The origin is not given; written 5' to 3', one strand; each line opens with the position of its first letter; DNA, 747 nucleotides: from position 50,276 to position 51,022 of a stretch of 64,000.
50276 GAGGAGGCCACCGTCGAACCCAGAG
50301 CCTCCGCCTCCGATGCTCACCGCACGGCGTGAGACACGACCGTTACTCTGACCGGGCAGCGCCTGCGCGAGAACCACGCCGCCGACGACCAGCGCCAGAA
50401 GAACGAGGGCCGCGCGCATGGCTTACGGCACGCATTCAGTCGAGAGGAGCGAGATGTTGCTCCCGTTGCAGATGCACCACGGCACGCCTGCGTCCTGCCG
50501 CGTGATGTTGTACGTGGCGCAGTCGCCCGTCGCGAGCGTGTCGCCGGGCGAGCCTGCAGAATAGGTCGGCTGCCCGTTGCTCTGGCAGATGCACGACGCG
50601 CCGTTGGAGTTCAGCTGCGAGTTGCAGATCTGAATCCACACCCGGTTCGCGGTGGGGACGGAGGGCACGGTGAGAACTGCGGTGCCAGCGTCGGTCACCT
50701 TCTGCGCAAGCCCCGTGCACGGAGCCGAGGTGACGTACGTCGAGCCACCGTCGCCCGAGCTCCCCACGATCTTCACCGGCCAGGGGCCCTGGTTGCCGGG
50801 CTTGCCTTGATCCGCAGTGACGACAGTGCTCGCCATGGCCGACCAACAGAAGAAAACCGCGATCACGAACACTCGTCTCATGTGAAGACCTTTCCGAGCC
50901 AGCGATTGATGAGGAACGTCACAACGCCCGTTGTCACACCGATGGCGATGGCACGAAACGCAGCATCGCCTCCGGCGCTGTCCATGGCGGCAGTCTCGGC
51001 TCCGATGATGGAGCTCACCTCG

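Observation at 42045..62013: About 20-kb leftward block full of secreted and membrane proteins and hydrolases, with no recognisable terminase, portal, HK97 capsid, tape-measure or tail genes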

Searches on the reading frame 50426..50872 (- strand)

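Call 40: search_protein_families(library=pfam, max_evalue=1, proteins=[window:50426-50872:-])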
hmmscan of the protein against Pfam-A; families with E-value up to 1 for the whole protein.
window:50426-50872:- (149 aa): 2 families
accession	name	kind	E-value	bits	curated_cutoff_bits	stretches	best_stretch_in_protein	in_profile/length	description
PF00530.23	SRCR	-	0.014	16.1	26.1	1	74-142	14-76/100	Scavenger receptor cysteine-rich domain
PF00039.24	fn1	-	0.028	15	27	0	126-139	19-34/40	Fibronectin type I domain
